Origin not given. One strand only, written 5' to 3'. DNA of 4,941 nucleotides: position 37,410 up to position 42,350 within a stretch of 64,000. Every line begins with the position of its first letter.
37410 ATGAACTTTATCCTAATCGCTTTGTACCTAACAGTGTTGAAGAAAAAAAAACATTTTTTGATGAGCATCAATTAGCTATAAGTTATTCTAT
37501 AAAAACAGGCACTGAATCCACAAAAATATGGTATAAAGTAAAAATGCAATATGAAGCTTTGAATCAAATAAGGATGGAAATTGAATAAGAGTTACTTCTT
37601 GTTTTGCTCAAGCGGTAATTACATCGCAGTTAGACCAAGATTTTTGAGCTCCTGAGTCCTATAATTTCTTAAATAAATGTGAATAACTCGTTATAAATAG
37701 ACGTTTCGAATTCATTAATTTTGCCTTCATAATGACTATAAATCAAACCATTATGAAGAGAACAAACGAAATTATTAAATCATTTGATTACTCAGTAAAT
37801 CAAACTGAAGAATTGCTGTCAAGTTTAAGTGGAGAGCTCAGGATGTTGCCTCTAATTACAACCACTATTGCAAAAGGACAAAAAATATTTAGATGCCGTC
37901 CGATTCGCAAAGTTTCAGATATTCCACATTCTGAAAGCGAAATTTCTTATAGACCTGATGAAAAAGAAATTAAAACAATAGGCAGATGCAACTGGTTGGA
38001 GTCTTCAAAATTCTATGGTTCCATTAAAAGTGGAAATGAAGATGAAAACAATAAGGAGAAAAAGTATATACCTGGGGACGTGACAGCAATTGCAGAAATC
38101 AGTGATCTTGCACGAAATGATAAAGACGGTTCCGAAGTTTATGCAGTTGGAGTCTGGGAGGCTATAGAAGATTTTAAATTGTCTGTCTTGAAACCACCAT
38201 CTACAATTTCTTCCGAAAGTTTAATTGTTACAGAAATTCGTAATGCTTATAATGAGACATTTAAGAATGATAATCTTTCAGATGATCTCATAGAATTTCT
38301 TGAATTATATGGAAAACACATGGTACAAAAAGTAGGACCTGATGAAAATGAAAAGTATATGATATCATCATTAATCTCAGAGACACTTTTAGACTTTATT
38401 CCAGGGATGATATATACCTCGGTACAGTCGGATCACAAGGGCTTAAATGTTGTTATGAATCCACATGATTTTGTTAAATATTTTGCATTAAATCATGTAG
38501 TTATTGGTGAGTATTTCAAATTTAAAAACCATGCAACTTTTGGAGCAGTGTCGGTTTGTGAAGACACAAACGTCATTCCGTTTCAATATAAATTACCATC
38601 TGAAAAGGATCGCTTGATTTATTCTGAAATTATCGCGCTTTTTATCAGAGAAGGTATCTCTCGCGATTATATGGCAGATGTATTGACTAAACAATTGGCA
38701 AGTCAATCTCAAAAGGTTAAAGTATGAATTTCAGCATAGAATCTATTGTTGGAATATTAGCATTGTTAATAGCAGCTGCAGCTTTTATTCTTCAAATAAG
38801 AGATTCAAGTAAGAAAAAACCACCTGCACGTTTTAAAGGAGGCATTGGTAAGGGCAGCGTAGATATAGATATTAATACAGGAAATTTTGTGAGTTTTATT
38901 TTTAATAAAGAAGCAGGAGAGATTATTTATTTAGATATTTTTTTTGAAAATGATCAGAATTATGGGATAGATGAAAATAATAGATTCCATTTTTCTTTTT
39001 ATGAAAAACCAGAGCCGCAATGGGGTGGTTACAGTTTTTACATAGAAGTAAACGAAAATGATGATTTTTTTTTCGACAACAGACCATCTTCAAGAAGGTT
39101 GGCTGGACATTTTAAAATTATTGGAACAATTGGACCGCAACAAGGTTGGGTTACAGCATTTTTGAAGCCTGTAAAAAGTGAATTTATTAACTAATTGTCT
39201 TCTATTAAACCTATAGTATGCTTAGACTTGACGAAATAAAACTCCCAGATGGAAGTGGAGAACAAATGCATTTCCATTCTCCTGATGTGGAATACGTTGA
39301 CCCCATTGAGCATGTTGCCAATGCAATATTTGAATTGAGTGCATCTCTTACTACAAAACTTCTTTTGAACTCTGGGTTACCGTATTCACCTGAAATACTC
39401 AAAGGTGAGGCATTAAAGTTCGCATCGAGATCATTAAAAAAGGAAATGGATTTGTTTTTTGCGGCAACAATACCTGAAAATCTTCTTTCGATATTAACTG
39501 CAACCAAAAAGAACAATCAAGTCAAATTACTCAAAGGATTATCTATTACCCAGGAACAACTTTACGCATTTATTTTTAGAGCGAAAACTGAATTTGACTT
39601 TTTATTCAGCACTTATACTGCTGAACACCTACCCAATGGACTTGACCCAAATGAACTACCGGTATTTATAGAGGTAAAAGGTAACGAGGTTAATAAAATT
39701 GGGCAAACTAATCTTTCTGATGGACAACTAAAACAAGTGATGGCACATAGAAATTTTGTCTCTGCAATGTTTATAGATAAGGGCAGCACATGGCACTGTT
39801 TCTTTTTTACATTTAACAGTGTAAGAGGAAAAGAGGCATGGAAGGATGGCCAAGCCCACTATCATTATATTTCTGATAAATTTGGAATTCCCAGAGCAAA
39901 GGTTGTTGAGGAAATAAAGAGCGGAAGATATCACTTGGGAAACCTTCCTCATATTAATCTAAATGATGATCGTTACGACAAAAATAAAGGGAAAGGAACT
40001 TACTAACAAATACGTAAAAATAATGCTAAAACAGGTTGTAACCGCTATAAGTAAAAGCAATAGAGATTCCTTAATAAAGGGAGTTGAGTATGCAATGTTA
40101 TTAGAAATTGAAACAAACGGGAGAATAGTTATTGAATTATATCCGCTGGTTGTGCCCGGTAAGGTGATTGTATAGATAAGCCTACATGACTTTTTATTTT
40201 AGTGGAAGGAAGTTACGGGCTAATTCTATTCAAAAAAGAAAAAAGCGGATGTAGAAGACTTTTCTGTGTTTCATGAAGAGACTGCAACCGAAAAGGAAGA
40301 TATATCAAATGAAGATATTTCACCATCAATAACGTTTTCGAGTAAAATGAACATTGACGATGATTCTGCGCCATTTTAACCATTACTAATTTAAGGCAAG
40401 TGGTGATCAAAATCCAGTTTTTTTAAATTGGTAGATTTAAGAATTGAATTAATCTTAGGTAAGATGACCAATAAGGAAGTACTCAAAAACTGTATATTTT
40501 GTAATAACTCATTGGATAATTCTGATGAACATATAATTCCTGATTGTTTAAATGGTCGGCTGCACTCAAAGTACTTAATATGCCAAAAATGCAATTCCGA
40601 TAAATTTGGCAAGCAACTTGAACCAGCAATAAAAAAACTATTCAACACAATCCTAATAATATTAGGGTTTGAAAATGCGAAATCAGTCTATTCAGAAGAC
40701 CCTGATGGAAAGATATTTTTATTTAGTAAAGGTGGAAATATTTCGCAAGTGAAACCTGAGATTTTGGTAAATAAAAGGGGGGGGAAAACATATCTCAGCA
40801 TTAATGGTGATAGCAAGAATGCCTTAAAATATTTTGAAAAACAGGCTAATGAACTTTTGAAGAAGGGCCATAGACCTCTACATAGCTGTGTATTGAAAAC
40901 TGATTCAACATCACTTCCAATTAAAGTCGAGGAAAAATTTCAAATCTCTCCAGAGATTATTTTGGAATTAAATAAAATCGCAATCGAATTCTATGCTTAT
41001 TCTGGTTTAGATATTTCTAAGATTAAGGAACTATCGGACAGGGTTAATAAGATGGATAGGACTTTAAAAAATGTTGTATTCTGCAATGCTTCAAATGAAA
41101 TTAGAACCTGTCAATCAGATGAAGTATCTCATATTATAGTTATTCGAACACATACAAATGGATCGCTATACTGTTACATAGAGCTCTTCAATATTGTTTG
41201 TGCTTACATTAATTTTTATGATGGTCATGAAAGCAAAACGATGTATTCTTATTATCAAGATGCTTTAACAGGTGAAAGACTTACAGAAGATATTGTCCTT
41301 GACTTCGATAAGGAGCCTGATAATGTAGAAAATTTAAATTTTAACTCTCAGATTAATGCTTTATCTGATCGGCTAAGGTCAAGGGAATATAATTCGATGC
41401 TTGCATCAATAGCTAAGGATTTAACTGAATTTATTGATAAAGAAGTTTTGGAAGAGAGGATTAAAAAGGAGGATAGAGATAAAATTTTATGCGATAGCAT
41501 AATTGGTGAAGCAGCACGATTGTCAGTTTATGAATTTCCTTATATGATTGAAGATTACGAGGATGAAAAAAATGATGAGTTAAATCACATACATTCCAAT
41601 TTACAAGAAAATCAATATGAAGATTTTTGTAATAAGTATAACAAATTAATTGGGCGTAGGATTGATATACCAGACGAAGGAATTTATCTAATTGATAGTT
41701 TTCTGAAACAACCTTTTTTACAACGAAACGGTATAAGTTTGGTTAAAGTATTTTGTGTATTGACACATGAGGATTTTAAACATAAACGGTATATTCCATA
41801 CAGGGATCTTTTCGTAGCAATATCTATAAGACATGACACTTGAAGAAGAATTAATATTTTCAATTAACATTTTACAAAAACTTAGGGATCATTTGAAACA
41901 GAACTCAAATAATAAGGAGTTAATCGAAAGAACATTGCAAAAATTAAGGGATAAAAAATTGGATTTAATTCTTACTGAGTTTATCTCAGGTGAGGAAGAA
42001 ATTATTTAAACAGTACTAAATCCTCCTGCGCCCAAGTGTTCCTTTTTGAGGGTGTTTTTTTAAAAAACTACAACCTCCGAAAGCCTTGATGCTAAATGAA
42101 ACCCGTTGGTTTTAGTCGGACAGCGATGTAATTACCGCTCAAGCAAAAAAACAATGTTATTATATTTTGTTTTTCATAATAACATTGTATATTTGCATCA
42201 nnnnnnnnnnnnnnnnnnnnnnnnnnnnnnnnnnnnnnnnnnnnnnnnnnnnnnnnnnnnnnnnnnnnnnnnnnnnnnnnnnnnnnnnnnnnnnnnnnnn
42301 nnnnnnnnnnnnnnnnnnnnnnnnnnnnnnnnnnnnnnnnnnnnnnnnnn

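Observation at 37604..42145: ~32-bp imperfect inverted repeats bracketing the RES/TM/unknown/HNH gene cassette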

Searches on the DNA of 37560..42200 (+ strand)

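Call 107: search_dna_similar(query=window:37560-42200:+, collection=plasmids, mode=distant, max_evalue=0.001, max_rows=10)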
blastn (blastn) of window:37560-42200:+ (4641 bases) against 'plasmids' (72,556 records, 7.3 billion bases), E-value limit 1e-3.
Records with a match: 2; places in all: 2; records where one place covers at least 80% of the query: 0.
Best place of each record, by identity: 60-80% 2.
By first word of the organism name: Mucilaginibacter 2.
By predicted mobility (MOB-suite, as given by PLSDB): non-mobilizable 2.
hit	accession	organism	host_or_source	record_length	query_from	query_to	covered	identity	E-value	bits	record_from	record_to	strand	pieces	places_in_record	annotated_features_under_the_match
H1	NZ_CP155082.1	Mucilaginibacter sp. PAMB04274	Malus domestica,cell culture,leaf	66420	2231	2314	2%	78.6%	9e-9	72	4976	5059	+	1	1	hypothetical protein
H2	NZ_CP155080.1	Mucilaginibacter sp. PAMB04168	Malus domestica,cell culture,leaf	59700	2231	2314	2%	78.6%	9e-9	72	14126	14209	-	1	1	hypothetical protein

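Call 108: search_dna_similar(query=window:37560-42200:+, collection=phages, mode=distant, max_evalue=0.001, max_rows=10)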
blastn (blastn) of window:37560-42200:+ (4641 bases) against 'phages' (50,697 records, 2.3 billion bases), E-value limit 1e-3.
No match.

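Call 109: get_annotated_region(hit=H1, flank=7000)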
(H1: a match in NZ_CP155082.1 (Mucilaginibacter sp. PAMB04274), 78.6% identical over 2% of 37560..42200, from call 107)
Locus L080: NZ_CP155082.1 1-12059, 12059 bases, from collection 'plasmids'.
description: Mucilaginibacter sp. PAMB04274 plasmid unnamed1, complete sequence
organism: Mucilaginibacter sp. PAMB04274 (NCBI taxid 3138568)
taxonomy: Bacteria; Bacteroidota; Sphingobacteriia; Sphingobacteriales; Sphingobacteriaceae; Mucilaginibacter; Mucilaginibacter sp. PAMB04274
host: -; source: Malus domestica,cell culture,leaf; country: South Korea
typing (MOB-suite, as given by PLSDB): non-mobilizable
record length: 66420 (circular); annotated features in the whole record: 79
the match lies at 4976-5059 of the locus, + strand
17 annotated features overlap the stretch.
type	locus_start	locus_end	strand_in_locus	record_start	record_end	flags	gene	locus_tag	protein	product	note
CDS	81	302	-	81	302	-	-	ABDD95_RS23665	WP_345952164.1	hypothetical protein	-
CDS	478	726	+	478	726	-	-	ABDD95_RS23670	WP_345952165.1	hypothetical protein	-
CDS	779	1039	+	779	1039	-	-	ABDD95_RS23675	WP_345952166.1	hypothetical protein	-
CDS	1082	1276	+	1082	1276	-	-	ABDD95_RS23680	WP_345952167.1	hypothetical protein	-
CDS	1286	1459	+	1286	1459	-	-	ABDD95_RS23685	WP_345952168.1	hypothetical protein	-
CDS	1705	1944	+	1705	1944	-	-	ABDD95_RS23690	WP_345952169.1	hypothetical protein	-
CDS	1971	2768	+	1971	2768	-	-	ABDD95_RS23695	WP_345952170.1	Fic family protein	-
CDS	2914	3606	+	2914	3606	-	-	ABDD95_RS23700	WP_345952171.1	hypothetical protein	-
CDS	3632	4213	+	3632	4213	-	-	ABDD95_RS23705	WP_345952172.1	hypothetical protein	-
CDS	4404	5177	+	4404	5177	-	-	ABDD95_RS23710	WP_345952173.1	hypothetical protein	-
CDS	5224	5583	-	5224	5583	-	-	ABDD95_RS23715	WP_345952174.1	response regulator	GO:0000160 - phosphorelay signal transduction system [Evidence IEA]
CDS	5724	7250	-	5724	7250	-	-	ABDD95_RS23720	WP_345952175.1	FAD-dependent oxidoreductase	-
CDS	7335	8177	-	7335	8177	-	-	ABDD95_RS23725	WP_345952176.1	phospholipase A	GO:0006629 - lipid metabolic process [Evidence IEA]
CDS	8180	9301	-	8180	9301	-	-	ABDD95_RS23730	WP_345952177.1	ABC transporter permease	-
CDS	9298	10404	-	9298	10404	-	-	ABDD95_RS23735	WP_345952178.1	ABC transporter permease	-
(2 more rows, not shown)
